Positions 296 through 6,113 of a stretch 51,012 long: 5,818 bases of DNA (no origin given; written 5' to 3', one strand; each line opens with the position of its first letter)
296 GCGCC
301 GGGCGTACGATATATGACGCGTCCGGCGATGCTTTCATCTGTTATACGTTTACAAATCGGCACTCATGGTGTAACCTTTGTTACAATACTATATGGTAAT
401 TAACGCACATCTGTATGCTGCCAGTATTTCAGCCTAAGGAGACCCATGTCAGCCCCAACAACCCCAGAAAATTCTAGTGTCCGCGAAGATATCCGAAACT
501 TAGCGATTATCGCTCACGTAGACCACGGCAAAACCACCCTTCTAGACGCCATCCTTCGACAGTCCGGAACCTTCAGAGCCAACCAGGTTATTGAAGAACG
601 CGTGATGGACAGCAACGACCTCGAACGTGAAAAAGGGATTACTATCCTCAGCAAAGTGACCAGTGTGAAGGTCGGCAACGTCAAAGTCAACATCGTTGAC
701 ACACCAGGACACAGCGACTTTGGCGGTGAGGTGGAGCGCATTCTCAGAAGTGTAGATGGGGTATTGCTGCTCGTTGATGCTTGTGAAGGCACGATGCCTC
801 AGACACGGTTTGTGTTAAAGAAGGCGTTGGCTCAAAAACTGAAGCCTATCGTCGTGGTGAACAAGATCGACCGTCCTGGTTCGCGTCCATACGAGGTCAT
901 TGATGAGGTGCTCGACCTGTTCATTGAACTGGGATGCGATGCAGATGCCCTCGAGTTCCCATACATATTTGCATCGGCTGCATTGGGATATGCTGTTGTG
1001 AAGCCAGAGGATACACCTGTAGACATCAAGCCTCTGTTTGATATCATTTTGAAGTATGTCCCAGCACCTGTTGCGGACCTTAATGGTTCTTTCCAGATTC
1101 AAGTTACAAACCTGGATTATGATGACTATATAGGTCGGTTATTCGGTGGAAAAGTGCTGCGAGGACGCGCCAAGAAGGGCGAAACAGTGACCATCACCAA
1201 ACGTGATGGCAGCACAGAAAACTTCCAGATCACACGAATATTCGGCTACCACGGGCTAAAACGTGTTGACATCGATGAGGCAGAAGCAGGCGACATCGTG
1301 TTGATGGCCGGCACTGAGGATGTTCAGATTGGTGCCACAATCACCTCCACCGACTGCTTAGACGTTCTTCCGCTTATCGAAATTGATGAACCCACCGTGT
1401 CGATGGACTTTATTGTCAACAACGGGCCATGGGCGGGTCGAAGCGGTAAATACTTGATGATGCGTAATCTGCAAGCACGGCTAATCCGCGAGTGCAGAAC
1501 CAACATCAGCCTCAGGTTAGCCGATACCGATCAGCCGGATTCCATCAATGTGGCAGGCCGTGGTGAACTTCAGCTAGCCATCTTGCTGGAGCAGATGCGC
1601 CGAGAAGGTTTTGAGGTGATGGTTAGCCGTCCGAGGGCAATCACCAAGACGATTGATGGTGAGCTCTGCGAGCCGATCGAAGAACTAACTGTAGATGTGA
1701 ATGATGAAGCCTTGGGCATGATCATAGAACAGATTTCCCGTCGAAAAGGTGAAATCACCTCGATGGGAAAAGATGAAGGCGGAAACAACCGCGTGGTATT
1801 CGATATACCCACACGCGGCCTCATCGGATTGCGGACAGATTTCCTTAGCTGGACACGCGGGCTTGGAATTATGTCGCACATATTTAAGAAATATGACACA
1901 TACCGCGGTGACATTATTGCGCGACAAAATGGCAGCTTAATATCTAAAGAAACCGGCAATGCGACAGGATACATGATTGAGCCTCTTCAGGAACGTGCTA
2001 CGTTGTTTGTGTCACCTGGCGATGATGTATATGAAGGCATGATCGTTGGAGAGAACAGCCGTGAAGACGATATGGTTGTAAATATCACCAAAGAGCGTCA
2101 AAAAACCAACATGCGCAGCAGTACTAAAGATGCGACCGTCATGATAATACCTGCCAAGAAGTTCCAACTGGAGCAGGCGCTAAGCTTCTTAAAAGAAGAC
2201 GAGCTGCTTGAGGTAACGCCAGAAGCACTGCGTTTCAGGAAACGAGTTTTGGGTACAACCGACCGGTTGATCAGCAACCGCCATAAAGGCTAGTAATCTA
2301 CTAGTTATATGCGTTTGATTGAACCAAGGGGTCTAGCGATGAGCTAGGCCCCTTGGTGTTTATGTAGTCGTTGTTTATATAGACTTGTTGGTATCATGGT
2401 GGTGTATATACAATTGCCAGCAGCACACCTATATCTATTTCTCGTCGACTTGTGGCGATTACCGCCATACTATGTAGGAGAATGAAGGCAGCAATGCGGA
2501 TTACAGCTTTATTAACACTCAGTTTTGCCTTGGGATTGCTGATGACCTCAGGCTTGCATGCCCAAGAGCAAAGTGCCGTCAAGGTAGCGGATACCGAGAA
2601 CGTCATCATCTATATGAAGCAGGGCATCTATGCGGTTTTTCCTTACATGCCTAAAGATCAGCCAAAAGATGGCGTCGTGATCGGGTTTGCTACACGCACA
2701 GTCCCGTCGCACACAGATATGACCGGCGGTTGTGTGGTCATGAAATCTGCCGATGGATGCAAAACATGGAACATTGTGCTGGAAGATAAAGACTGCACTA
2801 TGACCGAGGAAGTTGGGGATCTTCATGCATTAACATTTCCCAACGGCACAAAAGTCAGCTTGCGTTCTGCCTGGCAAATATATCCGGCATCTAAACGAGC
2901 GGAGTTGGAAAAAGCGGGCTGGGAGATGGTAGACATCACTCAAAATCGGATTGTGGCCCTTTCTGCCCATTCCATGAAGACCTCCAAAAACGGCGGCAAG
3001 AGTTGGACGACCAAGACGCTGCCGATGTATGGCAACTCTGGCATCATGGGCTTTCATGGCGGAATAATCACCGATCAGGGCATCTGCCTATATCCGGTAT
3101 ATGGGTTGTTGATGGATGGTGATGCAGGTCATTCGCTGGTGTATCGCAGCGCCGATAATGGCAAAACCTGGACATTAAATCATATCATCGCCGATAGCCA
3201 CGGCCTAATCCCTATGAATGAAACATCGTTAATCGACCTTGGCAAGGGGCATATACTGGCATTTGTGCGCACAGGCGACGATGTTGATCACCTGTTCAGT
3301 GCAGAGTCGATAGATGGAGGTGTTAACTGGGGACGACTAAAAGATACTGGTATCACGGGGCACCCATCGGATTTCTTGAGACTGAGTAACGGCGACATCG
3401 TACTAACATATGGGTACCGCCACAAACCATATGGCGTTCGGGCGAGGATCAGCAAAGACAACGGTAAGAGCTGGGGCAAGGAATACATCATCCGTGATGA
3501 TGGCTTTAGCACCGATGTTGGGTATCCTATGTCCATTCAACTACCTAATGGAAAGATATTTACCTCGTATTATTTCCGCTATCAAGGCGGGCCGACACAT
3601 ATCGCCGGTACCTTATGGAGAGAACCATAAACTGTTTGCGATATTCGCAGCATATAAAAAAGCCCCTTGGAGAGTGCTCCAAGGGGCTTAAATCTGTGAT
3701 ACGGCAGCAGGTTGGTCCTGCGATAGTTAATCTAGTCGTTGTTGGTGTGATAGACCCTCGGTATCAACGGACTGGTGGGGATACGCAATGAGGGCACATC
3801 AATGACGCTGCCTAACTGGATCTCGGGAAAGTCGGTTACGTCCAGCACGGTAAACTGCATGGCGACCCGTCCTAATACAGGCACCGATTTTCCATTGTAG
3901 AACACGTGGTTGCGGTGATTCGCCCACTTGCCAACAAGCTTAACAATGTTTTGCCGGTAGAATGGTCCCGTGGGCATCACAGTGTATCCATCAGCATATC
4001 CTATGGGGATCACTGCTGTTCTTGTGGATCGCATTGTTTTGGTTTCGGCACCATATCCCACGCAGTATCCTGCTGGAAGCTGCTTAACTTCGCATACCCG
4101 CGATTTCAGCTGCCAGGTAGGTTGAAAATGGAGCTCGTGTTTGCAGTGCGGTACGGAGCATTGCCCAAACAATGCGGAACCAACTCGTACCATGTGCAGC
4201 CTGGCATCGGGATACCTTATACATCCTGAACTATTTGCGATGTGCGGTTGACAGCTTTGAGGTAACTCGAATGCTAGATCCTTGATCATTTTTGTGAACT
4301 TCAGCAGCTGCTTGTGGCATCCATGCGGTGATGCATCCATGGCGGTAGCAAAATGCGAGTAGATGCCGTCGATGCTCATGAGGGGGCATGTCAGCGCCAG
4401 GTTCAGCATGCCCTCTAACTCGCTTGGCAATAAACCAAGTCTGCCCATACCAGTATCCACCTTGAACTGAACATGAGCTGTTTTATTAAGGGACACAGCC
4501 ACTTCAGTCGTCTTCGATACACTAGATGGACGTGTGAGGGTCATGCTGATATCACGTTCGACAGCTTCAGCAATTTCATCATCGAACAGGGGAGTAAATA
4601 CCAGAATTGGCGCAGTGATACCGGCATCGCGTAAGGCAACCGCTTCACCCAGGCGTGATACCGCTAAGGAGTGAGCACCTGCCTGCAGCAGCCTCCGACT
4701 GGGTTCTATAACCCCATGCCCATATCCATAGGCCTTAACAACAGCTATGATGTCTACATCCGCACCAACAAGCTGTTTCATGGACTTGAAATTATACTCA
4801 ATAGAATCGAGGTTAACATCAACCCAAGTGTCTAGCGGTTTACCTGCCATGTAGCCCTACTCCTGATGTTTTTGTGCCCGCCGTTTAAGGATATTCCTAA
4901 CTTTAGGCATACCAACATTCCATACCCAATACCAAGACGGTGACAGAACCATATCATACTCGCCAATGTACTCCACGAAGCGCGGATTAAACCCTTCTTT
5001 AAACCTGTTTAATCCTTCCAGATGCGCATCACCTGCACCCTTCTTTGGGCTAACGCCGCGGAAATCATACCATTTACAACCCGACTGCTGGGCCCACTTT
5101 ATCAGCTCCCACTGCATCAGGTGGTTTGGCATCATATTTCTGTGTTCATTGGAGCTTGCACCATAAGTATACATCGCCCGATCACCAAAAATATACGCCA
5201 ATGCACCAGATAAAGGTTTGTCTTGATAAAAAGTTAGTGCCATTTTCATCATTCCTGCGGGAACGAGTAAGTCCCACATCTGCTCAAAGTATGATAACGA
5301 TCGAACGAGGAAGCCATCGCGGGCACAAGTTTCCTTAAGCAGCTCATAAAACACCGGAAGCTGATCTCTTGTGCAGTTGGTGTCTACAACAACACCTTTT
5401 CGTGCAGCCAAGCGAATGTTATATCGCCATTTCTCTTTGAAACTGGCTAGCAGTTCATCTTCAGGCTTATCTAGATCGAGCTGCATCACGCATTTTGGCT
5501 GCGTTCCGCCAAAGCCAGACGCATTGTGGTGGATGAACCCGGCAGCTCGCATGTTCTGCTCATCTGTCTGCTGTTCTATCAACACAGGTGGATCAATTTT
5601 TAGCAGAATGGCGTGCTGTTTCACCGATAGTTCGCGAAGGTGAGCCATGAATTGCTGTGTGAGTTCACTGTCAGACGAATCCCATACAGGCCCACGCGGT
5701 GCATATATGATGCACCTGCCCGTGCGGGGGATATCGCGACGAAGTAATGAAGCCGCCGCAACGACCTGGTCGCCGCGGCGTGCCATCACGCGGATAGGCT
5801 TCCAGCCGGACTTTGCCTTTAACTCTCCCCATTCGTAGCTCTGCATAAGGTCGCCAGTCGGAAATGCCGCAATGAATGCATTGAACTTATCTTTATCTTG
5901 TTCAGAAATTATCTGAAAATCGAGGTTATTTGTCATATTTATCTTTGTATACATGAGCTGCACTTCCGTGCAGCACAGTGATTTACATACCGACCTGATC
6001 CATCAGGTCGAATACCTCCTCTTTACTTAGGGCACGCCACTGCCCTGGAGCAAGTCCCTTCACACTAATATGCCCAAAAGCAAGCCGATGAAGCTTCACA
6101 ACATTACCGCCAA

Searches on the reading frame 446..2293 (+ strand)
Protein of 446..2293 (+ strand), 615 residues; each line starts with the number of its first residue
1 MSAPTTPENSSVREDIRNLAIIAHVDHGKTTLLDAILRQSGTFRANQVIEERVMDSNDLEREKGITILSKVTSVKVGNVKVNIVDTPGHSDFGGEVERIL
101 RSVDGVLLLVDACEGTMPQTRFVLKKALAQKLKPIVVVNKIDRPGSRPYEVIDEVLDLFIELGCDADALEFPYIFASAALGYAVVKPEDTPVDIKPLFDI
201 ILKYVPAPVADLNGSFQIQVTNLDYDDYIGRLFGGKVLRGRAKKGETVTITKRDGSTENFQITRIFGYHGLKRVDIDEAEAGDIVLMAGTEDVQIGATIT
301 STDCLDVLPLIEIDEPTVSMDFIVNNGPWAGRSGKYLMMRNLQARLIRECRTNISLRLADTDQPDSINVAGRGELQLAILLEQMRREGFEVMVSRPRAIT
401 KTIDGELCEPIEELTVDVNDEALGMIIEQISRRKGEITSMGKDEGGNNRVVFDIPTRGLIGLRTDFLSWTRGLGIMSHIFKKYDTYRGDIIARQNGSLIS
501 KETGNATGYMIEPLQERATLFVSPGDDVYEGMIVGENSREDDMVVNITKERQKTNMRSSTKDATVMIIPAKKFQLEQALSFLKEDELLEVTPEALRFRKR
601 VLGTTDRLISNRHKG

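Call 14: search_protein_families(library=pfam, proteins=[window:446-2293:+], max_evalue=0.00001)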
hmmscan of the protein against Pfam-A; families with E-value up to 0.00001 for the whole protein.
window:446-2293:+ (615 aa): 6 families
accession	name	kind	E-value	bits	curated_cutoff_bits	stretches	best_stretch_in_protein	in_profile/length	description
PF00009.33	GTP_EFTU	-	1.9e-53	181.3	26.5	1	15-206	2-187/188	Elongation factor Tu GTP binding domain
PF21018.2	BipA_C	-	7.2e-43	145.3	23.8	1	495-602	1-108/110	TypA/BipA C-terminal domain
PF00679.30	EFG_C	-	4e-22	78.5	27.9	1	406-491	1-86/89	Elongation factor G C-terminus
PF03144.31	GTP_EFTU_D2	-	2.7e-12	47.4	30.3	1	230-300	1-73/73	Elongation factor Tu domain 2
PF22042.2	EF-G_D2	-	1.4e-06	28.7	27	1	216-301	2-83/84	Elongation factor G domain 2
PF01926.29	MMR_HSR1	-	2.7e-06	27.9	21.9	0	20-140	3-113/113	50S ribosome-binding GTPase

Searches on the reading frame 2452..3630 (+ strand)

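Call 14: search_protein_families(library=pfam, proteins=[window:2452-3630:+], max_evalue=0.00001)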
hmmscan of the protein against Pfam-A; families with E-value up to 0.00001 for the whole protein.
window:2452-3630:+ (392 aa): 1 family
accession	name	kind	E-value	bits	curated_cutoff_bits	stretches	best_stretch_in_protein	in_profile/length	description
PF13088.12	BNR_2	-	1.1e-18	68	31.4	1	173-369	84-275/277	BNR repeat-like domain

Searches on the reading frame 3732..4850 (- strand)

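Call 14: search_protein_families(library=pfam, proteins=[window:3732-4850:-], max_evalue=0.00001)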
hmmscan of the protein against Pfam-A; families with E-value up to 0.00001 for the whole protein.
window:3732-4850:- (372 aa): 2 families
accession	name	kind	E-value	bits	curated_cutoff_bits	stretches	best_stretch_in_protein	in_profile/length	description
PF01168.26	Ala_racemase_N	-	8.2e-56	189.6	24.1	1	12-230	1-218/220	Alanine racemase, N-terminal domain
PF00842.27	Ala_racemase_C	-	8.7e-22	77.5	25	1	247-350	3-89/127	Alanine racemase, C-terminal domain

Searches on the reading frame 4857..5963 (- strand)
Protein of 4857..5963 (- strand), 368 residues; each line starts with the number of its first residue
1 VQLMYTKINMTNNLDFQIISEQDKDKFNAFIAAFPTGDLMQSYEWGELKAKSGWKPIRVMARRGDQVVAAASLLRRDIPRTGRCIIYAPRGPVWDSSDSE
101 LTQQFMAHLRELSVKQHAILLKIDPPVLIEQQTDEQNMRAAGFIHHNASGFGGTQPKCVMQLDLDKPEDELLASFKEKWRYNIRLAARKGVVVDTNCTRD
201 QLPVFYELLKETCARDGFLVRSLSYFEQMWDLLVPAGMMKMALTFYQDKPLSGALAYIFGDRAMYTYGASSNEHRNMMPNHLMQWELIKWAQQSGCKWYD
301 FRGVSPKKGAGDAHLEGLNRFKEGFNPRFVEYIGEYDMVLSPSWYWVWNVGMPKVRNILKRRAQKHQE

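Call 14: search_protein_families(library=pfam, proteins=[window:4857-5963:-], max_evalue=0.00001)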
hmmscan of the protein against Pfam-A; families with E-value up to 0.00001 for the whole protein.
window:4857-5963:- (368 aa): 2 families
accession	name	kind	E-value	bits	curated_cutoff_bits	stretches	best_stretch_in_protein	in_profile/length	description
PF02388.22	FemAB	-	5.8e-61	207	24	2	24-232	3-226/406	FemAB family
PF13480.13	Acetyltransf_6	-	6.6e-17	62.4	22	1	175-303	3-136/143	Acetyltransferase (GNAT) domain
